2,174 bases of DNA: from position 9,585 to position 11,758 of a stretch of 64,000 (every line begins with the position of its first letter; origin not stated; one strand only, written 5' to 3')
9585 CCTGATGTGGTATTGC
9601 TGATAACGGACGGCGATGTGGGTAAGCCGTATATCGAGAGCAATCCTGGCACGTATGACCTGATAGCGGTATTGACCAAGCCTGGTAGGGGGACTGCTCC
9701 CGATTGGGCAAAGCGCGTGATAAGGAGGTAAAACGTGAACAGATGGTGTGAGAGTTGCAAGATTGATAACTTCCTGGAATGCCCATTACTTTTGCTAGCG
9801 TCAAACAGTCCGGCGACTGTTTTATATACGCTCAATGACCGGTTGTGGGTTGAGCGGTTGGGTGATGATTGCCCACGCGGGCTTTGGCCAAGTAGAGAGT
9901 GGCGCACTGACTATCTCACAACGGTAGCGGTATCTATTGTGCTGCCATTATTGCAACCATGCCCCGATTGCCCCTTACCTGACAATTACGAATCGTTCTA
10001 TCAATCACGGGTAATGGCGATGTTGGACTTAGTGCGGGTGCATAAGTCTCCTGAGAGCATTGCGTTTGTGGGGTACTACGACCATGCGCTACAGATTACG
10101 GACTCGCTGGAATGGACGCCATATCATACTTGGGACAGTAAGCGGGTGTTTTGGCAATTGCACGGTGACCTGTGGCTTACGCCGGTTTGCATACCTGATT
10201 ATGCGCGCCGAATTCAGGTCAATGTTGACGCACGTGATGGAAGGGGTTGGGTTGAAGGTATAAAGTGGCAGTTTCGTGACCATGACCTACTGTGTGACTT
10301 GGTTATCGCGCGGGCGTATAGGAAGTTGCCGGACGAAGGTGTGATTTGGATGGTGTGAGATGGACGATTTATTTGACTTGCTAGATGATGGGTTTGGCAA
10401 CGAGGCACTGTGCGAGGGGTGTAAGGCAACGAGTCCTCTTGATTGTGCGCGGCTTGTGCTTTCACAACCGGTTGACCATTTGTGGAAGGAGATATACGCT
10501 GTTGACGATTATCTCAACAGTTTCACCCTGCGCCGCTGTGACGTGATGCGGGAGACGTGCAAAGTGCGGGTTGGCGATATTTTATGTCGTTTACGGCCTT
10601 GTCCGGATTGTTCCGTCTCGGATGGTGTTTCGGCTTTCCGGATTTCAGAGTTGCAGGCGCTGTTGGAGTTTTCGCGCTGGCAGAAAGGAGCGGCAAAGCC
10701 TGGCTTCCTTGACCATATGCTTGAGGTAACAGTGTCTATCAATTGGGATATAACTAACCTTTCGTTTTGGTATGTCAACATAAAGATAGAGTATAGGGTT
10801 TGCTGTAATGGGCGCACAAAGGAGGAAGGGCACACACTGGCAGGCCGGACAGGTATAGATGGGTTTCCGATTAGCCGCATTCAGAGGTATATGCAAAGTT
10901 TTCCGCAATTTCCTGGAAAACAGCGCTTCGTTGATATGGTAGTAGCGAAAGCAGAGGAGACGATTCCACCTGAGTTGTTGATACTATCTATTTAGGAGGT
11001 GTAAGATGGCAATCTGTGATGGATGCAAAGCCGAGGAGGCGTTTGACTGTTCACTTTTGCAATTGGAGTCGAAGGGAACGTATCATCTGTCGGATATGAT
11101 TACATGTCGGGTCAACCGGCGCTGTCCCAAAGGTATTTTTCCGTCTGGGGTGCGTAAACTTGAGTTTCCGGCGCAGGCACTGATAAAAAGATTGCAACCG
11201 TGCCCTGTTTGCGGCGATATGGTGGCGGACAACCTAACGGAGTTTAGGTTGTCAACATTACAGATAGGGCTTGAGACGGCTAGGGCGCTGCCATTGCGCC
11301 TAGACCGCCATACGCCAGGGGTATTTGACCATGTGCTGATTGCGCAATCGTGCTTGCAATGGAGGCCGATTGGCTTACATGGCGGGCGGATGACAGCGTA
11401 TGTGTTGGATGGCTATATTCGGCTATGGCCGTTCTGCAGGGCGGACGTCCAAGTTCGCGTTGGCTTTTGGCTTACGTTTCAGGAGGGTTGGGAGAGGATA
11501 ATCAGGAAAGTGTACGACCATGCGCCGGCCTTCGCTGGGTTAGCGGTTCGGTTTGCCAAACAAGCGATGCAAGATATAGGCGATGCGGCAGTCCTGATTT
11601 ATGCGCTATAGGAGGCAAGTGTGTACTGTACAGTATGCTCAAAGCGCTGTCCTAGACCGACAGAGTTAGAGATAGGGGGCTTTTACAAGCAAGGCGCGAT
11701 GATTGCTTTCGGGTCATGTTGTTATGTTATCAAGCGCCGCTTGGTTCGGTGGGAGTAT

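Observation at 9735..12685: Five tandem, rapidly diverged paralogs sharing a split four-Cys signature and a conserved TAGGAGG gene junction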

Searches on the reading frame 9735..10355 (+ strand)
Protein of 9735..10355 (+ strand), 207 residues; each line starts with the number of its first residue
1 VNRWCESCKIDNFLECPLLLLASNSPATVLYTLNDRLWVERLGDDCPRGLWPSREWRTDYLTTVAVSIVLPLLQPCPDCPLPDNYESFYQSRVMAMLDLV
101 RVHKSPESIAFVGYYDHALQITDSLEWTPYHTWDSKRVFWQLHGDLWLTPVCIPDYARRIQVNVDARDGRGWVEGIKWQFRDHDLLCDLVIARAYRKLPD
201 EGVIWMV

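Call 5: search_protein_families(library=pfam, proteins=[window:9735-10355:+], max_evalue=1)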
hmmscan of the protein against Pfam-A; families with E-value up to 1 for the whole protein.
window:9735-10355:+ (207 aa): 0 families

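Call 6: search_protein_families(library=phrogs, proteins=[window:9735-10355:+], max_evalue=1)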
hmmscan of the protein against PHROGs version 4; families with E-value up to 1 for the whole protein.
window:9735-10355:+ (207 aa): 0 families

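Call 17: search_solved_structures(query=A2, max_evalue=10)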
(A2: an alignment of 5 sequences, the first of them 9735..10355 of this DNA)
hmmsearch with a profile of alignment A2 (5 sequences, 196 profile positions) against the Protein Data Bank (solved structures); distinct sequences matched with E-value up to 10: 0.
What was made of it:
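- Tried and rejected: Profile against PDB sequences gave nothing at E up to 10 (call 17).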

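Call 18: search_protein_families(library=ncbifam, proteins=[window:9735-10355:+], max_evalue=1)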
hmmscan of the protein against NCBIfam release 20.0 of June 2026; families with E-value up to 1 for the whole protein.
window:9735-10355:+ (207 aa): 0 families

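Call 22: search_protein_representatives(alignment_id=A2)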
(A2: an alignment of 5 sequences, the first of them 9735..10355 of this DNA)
Query: 5 sequences, 196 profile positions. Proteins with E-value up to 0.001 (for the whole library): 5; up to 1e-10: 5; up to 1e-30: 5. The best 5 are listed.
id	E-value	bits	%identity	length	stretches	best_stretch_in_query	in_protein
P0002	2.7e-74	265.7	-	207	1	1-196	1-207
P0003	1.0e-69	250.7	-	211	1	2-196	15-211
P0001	3.6e-60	219.6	-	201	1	1-195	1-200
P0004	6.2e-52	192.7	-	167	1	21-196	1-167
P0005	5.9e-46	173.2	-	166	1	4-196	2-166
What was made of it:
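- Tried and rejected: An exhaustive HMM profile of the five against 1.84 billion representatives found only the five (call 22).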

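Call 32: predict_structure(alignment_id=A2)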
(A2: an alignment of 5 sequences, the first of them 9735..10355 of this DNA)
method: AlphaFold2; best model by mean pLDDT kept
length: 207 residues; sequences in the alignment: 5
mean_pLDDT: 61.1   pTM: 0.57
mean pLDDT of the five models: 61.1, 53.3, 44.0, 41.0, 38.1
residues with pLDDT >= 90: 5; 70-90: 68; 50-70: 70; < 50: 64
segments of 3 or more residues with pLDDT < 50: 1-10, 22-33, 42-61, 95-112
pLDDT, mean of each block of 10 residues (from residue 1): 40 53 39 52 45 37 60 68 54 49 37 62 87 75 83 62 75 82 76 86 61
secondary structure, 60 per line:
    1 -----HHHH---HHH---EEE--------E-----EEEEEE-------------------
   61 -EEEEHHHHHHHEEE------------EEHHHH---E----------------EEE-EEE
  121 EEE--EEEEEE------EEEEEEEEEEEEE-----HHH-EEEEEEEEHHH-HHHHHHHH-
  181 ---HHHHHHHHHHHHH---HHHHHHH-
elements in order: H6-9 E19-21 E36-41 E62-65 H66-72 E73-75 H90-93 E114-116 E118-123 E126-131 E138-150 E160-167 H172-179 H184-196 H200-206

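Call 35: fold_search(model_id=the predicted structure, library=pdb)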
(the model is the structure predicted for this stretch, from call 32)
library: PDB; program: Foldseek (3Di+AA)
matches with E <= 10: 316; with E <= 0.001: 0
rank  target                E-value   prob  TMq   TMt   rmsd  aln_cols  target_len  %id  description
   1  9pai_A                3.3e-01  0.10  0.12  0.09  13.7        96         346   12  CLEAVED SUBSTRATE VARIANT OF PLASMINOGEN ACTIVATOR INHIBITOR-1 (released 1999-03-19)
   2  9q6c_A                5.9e-01  0.05  0.12  0.11  13.8        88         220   10  Cryo-EM structure of octameric COMMD-like protein MBK5214510 from Flavobacteriaceae bacterium (released 2025-10-01)
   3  8s9i_A                9.3e-01  0.11  0.12  0.07   7.7        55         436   11  Crystal structure of the gp32 C-terminal peptide/Dda/dT8 (released 2023-06-28)
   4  4kds                  9.3e-01  0.02  0.09  0.06  14.4       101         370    7  Crystal structure of latent rainbow trout plasminogen activator inhibitor 1 (PAI-1) (released 2013-05-22)
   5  2r76_A                1.0e+00  0.10  0.17  0.23  14.3        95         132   18  Crystal structure of the rare lipoprotein B (SO_1173) from Shewanella oneidensis, Northeast Structural Genomics Consor (released 2007-09-25)
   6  2r76_B                1.0e+00  0.09  0.16  0.23  15.0        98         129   17  Crystal structure of the rare lipoprotein B (SO_1173) from Shewanella oneidensis, Northeast Structural Genomics Consor (released 2007-09-25)
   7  5d9r                  1.2e+00  0.08  0.12  0.17   7.1        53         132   17  Crystal structure of a conserved domain in the intermembrane space region of the plastid division protein ARC6 (released 2015-11-11)
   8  3upu_A                1.4e+00  0.06  0.11  0.07   8.2        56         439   11  Crystal structure of the T4 Phage SF1B Helicase Dda (released 2012-06-20)
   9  6yfj_AA               1.8e+00  0.08  0.17  0.26   8.2        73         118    7  Virus-like particle of bacteriophage ESE001 (released 2020-09-02)
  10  5iv9_B                1.8e+00  0.07  0.18  0.22  13.7       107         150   12  The LPS Transporter LptDE from Klebsiella pneumoniae, full-length (released 2016-05-18)
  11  6bp6_A                1.9e+00  0.12  0.20  0.39   9.0        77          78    8  Crystal structure of Commd9 COMM domain (released 2018-08-15)
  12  5had                  1.9e+00  0.06  0.12  0.17   7.3        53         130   17  Crystal structure of intermembrane space region of chloroplast protein ARC6 (released 2017-01-18)
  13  6yfs_AB               1.9e+00  0.06  0.15  0.22  14.6       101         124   10  Virus-like particle of bacteriophage PQ-465 (released 2020-09-02)
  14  8f2r_C                2.0e+00  0.10  0.18  0.19   9.2        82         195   11  Human CCC complex (released 2023-05-24)
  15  6yfs_AA               2.0e+00  0.06  0.11  0.17  11.0        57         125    9  Virus-like particle of bacteriophage PQ-465 (released 2020-09-02)
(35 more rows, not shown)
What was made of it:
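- On COMM-domain ring proteins (lead from Foldseek): With the p1 model the best COMM/COMMD hits had E 0.59-3.6, probability at most 0.12 and TM-score at most 0.4 (call 35).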

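Call 41: fold_search(model_id=the predicted structure, library=viral)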
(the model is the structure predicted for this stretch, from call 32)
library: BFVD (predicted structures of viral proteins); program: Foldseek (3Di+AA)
matches with E <= 10: 719; with E <= 0.001: 0
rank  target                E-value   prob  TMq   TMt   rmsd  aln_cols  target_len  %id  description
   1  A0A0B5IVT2            7.5e-02  0.25  0.21  0.30  21.2       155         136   14  Uncharacterized protein [Pandoravirus inopinatum]
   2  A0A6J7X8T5            2.7e-01  0.20  0.17  0.14  12.1       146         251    7  Uncharacterized protein [uncultured Caudovirales phage]
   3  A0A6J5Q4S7            2.7e-01  0.07  0.16  0.14  28.9       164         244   11  Uncharacterized protein [uncultured Caudovirales phage]
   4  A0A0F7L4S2            2.9e-01  0.33  0.18  0.44  10.3        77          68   10  Uncharacterized protein [uncultured marine virus]
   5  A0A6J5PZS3            3.0e-01  0.23  0.19  0.23  12.3       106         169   13  Essential recombination function protein [uncultured Caudovirales phage]
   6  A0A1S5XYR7            3.0e-01  0.18  0.17  0.22  14.5       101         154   17  (no name in the UniProt tables at hand)
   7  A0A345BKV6            3.2e-01  0.15  0.18  0.18  15.8       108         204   11  (no name in the UniProt tables at hand)
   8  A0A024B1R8            3.4e-01  0.30  0.17  0.26  13.0        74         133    9  Uncharacterized protein [Bacillus phage Hakuna]
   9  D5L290                3.4e-01  0.20  0.16  0.24   6.0        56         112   14  Uncharacterized protein [uncultured virus]
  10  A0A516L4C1            3.4e-01  0.18  0.16  0.30   9.9        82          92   13  (no name in the UniProt tables at hand)
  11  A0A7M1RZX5            3.6e-01  0.20  0.17  0.26   7.1        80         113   11  Uncharacterized protein [uncultured phage cr85_1]
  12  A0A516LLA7            4.1e-01  0.41  0.20  0.18   5.9        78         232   19  (no name in the UniProt tables at hand)
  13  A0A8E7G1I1            4.1e-01  0.18  0.16  0.22  11.2        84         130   12  (no name in the UniProt tables at hand)
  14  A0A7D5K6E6            4.1e-01  0.13  0.15  0.26  15.2        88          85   14  Uncharacterized protein [Gordonia phage Magel]
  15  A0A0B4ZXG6            4.6e-01  0.23  0.11  0.27   5.9        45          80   20  Baseplate wedge subunit [Yersinia phage vB_YenM_TG1]
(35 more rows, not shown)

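Call 74: search_protein_families(library=padloc, proteins=[window:9735-10355:+], max_evalue=0.1)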
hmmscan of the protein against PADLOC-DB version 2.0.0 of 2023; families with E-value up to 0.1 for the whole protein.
window:9735-10355:+ (207 aa): 0 families

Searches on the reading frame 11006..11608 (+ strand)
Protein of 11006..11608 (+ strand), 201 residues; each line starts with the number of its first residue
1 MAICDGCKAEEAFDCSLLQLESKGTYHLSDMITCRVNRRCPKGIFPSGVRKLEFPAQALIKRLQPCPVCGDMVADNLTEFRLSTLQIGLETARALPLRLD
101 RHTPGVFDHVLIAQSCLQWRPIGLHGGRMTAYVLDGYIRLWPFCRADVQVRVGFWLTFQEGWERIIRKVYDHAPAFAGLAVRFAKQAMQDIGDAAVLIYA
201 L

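Call 5: search_protein_families(library=pfam, proteins=[window:11006-11608:+], max_evalue=1)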
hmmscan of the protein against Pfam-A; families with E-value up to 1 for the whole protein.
window:11006-11608:+ (201 aa): 0 families

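Call 6: search_protein_families(library=phrogs, proteins=[window:11006-11608:+], max_evalue=1)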
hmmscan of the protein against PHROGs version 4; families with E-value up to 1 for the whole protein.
window:11006-11608:+ (201 aa): 1 family
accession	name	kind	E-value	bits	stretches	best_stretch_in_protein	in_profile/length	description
phrog_37995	-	unknown function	0.21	11.8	1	144-193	158-206/299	-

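Call 10: find_homologous_proteins(query=window:11006-11608:+, max_evalue=0.01)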
Query window:11006-11608:+ (201 aa): 1 proteins with E <= 0.01 among 129 candidates.
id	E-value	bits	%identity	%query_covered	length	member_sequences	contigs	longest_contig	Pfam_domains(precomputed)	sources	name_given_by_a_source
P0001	1.4e-135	467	100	100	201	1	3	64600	-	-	-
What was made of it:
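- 11006..11611 (+): Paralog p3, 201 aa, pI 8.6. The word-index protein search found only p3 itself (call 10).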

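Call 13: find_encoding_contigs(protein=P0001, flank=10000, max_places=6)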
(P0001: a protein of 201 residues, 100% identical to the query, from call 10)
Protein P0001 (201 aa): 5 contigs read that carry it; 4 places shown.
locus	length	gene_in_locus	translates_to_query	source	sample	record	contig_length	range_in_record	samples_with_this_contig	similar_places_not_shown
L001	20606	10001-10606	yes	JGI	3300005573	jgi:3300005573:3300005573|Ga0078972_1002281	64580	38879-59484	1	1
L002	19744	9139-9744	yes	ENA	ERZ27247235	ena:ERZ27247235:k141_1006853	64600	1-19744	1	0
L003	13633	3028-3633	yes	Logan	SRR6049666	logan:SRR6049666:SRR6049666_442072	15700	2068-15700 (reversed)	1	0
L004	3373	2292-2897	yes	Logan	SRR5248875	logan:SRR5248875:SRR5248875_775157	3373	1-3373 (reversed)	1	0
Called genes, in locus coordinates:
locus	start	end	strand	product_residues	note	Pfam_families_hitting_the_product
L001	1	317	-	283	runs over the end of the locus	PF02086:MethyltransfD12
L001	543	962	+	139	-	PF12728:HTH_17 (weak)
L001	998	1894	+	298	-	PF02086:MethyltransfD12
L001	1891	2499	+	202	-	-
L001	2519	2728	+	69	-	-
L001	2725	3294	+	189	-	PF10107:Endonuc_Holl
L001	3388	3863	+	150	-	-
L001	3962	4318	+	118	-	-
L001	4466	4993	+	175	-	-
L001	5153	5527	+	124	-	-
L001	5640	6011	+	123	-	-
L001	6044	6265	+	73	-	-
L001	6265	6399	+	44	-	-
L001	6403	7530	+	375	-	-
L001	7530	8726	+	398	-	PF13203:DUF2201_N, PF09967:DUF2201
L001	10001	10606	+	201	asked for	-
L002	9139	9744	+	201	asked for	-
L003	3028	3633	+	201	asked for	-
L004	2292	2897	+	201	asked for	-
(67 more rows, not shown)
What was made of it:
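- Checked: Independent gene callers made the same calls on four other assemblies (call 13).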

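Call 18: search_protein_families(library=ncbifam, proteins=[window:11006-11608:+], max_evalue=1)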
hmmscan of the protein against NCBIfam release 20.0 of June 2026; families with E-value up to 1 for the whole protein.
window:11006-11608:+ (201 aa): 0 families

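Call 74: search_protein_families(library=padloc, proteins=[window:11006-11608:+], max_evalue=0.1)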
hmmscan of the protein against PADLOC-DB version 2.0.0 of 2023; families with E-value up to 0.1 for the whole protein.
window:11006-11608:+ (201 aa): 0 families
